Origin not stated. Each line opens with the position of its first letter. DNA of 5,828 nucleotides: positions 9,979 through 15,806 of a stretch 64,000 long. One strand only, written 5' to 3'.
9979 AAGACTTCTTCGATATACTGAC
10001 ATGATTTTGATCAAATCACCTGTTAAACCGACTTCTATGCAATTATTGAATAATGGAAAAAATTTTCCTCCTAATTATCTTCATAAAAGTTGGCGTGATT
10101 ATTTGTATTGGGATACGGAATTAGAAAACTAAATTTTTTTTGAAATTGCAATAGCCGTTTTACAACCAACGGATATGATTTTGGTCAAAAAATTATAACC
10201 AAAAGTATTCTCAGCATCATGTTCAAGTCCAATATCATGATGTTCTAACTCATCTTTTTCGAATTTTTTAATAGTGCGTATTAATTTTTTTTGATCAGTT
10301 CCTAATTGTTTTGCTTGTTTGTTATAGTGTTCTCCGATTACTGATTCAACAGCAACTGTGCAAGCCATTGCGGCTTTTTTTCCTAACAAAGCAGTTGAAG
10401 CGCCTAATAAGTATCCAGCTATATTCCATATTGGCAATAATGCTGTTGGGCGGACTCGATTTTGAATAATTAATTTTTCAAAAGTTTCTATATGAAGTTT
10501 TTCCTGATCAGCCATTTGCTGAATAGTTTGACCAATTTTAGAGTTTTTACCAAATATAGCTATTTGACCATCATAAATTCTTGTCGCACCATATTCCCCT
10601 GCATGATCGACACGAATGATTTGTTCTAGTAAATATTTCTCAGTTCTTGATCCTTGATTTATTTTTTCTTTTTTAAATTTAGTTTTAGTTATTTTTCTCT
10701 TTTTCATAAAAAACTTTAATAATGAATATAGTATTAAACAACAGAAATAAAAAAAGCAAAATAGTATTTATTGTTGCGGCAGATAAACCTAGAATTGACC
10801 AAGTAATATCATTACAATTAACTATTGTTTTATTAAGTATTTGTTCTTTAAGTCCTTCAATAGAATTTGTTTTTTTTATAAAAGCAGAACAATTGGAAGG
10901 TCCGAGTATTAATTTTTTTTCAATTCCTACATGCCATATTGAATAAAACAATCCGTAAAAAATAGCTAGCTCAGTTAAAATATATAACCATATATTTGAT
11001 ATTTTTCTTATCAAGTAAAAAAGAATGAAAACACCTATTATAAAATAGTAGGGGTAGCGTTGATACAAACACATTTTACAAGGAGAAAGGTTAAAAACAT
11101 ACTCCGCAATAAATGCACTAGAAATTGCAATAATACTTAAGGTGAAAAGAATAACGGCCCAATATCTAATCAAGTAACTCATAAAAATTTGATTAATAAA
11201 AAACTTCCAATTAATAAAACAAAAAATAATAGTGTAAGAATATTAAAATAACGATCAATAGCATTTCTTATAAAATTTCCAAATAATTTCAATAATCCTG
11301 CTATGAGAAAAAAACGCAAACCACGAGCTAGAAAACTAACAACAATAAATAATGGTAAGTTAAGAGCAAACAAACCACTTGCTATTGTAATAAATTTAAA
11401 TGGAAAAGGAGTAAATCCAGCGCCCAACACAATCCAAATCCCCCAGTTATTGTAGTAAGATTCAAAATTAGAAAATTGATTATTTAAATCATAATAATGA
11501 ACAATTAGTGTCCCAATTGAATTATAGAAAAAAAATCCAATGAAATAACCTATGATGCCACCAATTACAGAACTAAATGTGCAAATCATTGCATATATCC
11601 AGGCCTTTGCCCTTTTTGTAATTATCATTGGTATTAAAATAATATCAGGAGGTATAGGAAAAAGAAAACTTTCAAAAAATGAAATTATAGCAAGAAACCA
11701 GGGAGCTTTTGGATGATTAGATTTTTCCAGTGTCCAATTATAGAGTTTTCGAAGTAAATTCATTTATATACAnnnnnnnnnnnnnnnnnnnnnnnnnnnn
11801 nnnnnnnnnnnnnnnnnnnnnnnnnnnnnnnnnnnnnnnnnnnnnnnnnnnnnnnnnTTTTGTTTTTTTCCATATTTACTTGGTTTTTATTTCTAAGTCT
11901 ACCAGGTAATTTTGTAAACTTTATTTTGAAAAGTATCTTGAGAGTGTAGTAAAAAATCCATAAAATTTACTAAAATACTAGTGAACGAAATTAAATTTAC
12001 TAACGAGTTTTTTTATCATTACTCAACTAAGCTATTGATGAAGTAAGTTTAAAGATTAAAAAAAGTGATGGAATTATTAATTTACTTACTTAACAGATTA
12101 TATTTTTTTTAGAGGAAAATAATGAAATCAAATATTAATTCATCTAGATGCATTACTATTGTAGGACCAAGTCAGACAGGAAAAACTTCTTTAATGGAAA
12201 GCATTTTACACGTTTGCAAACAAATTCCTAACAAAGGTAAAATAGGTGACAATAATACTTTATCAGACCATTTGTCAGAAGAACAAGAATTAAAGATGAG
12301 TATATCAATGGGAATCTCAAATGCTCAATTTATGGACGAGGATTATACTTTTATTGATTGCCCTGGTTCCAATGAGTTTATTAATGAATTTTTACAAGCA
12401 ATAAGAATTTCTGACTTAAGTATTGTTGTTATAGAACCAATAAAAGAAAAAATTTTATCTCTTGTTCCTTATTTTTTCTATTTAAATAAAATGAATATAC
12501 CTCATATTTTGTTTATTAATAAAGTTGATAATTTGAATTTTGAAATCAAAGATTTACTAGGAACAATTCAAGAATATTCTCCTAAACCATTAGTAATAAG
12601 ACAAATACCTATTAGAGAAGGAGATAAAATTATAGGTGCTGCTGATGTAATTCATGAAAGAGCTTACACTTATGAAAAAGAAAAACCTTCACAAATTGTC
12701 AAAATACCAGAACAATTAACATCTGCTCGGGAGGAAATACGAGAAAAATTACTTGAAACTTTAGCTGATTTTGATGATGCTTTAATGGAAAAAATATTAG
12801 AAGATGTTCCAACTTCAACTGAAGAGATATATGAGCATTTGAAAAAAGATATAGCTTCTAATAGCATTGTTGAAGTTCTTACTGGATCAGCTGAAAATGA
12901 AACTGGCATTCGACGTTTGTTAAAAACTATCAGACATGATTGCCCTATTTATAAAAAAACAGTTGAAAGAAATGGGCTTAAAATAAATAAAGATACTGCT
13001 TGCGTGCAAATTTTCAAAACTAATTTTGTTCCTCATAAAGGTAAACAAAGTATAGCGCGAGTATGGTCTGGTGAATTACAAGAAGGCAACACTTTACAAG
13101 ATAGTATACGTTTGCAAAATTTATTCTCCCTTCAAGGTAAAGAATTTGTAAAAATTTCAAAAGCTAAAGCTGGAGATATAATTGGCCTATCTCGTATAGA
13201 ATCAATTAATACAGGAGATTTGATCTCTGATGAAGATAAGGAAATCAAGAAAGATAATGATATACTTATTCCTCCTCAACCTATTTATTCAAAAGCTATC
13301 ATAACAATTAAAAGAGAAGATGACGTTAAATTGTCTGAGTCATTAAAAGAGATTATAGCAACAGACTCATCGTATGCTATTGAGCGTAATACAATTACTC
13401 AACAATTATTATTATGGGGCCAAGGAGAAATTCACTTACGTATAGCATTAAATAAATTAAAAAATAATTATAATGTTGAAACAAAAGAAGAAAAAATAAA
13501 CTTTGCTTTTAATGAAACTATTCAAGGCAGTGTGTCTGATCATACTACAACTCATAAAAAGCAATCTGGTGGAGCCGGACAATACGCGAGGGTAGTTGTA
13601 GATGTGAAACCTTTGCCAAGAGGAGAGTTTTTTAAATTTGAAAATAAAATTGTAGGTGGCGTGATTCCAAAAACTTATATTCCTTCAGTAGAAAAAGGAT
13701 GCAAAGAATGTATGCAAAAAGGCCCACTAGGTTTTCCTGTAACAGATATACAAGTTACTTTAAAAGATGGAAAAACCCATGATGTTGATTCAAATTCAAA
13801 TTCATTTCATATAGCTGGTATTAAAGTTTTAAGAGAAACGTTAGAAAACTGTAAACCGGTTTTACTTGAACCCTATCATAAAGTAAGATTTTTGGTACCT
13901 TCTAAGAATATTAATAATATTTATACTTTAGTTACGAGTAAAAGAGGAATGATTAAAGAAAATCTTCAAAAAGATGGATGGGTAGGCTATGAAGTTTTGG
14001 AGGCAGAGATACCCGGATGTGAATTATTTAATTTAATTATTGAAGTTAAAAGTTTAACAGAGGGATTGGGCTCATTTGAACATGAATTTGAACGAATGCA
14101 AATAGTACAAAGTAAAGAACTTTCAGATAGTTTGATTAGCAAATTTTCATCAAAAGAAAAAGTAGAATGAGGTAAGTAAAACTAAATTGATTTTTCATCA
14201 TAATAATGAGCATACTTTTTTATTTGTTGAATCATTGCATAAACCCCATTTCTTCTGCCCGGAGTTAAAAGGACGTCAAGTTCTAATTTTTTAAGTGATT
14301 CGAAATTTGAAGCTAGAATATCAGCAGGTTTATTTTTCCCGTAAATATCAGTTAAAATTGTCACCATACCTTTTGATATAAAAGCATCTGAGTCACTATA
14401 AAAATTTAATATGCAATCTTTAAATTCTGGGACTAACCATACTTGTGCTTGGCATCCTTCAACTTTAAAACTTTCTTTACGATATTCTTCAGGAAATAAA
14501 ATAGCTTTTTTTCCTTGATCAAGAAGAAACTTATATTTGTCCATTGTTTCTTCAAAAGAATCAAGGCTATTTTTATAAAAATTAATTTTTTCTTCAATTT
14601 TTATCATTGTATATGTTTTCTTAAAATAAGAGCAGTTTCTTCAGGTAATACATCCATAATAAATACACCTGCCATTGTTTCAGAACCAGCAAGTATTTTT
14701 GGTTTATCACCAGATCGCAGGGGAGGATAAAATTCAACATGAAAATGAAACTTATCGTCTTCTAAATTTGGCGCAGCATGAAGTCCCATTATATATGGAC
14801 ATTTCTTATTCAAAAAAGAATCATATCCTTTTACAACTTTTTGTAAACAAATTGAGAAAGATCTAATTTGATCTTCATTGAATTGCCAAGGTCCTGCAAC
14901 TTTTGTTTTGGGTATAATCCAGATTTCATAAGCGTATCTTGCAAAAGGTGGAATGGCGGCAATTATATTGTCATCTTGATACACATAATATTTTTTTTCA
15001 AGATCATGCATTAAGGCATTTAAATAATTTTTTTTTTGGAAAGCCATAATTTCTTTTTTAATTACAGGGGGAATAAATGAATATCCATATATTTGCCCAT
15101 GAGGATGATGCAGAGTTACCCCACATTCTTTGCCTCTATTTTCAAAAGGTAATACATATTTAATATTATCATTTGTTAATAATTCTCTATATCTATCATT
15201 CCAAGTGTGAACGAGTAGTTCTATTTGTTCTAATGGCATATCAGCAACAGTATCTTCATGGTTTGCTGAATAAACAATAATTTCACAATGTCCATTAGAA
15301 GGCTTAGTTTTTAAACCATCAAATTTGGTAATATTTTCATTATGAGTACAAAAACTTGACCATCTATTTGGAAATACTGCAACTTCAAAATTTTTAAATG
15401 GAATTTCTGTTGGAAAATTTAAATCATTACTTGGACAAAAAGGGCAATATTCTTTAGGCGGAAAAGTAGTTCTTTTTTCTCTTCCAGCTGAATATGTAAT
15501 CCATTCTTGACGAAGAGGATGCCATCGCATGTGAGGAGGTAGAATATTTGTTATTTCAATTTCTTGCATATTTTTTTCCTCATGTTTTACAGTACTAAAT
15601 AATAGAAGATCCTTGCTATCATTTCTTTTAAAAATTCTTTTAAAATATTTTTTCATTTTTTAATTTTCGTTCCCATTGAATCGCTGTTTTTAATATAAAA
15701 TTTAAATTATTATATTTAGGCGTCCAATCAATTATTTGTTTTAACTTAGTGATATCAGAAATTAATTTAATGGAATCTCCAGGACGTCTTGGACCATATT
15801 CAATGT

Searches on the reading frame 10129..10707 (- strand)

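Call 44: search_protein_families(library=pfam, proteins=[window:10129-10707:-], max_evalue=0.00001)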
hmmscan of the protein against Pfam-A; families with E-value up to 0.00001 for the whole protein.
window:10129-10707:- (192 aa): 1 family
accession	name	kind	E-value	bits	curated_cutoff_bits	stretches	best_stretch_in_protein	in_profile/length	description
PF03232.19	COQ7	-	9.7e-67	224.3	23.5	1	27-189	3-169/169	Ubiquinone biosynthesis protein COQ7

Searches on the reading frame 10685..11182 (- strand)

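Call 44: search_protein_families(library=pfam, proteins=[window:10685-11182:-], max_evalue=0.00001)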
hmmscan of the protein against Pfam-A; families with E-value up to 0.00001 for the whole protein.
window:10685-11182:- (165 aa): 1 family
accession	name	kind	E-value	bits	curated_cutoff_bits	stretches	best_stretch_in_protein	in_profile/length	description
PF02600.21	DsbB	-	1.2e-27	97.5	22.1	1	6-150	2-145/148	Disulfide bond formation protein DsbB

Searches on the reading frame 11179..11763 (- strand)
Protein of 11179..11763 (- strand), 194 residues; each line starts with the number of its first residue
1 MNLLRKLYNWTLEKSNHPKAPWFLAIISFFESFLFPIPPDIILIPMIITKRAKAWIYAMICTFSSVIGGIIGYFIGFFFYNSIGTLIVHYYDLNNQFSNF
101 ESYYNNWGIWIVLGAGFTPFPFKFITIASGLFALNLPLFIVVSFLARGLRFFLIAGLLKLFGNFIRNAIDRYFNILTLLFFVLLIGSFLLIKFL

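Call 44: search_protein_families(library=pfam, proteins=[window:11179-11763:-], max_evalue=0.00001)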
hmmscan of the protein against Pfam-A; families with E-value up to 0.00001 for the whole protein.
window:11179-11763:- (194 aa): 1 family
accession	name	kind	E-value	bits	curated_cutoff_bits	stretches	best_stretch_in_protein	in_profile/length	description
PF09335.16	VTT_dom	-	9.7e-09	36.2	33.9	1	39-157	3-120/123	VTT domain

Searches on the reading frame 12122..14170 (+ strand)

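Call 44: search_protein_families(library=pfam, proteins=[window:12122-14170:+], max_evalue=0.00001)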
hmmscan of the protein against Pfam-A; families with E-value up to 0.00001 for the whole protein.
window:12122-14170:+ (682 aa): 5 families
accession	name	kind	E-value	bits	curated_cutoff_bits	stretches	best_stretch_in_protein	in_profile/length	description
PF03764.24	EFG_IV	-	1.1e-35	122.5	24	1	462-577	4-120/121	Elongation factor G, domain IV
PF00009.33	GTP_EFTU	-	4.9e-27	95.2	26.5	1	8-271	3-183/188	Elongation factor Tu GTP binding domain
PF14492.12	EFG_III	-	1.3e-16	60.8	27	1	385-455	2-72/75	Elongation Factor G, domain III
PF00679.30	EFG_C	-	1e-15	58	27.9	1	580-667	1-86/89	Elongation factor G C-terminus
PF22042.2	EF-G_D2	-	7.4e-08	32.8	27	1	293-369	2-82/84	Elongation factor G domain 2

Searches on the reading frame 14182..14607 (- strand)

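Call 44: search_protein_families(library=pfam, proteins=[window:14182-14607:-], max_evalue=0.00001)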
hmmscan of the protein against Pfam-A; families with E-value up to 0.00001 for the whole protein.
window:14182-14607:- (141 aa): 1 family
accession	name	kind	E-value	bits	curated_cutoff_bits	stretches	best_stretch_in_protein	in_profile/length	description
PF02657.20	SufE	-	2e-32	111.9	27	1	14-131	3-120/121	Fe-S metabolism associated domain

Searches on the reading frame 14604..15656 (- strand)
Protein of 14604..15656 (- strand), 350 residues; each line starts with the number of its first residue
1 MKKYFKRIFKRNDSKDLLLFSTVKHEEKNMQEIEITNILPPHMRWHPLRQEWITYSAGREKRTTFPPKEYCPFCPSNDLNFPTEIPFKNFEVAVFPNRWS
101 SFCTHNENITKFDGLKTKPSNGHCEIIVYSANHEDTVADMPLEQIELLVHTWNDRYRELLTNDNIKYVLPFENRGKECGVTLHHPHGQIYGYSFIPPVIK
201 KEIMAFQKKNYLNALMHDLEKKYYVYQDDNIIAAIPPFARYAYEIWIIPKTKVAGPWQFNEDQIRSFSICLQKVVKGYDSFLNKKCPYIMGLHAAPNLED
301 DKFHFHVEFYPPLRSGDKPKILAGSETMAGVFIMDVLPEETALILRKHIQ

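Call 12: search_protein_families(library=pfam, proteins=[window:14604-15656:-], max_evalue=0.00001)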
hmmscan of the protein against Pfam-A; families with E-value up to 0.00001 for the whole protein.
window:14604-15656:- (350 aa): 2 families
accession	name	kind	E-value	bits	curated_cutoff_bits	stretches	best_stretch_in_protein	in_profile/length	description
PF01087.27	GalP_UDP_transf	-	1.2e-27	98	22.1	1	41-196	12-184/184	Galactose-1-phosphate uridyl transferase, N-terminal domain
PF02744.22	GalP_UDP_tr_C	-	1.6e-10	41.4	29.2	1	210-346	19-154/165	Galactose-1-phosphate uridyl transferase, C-terminal domain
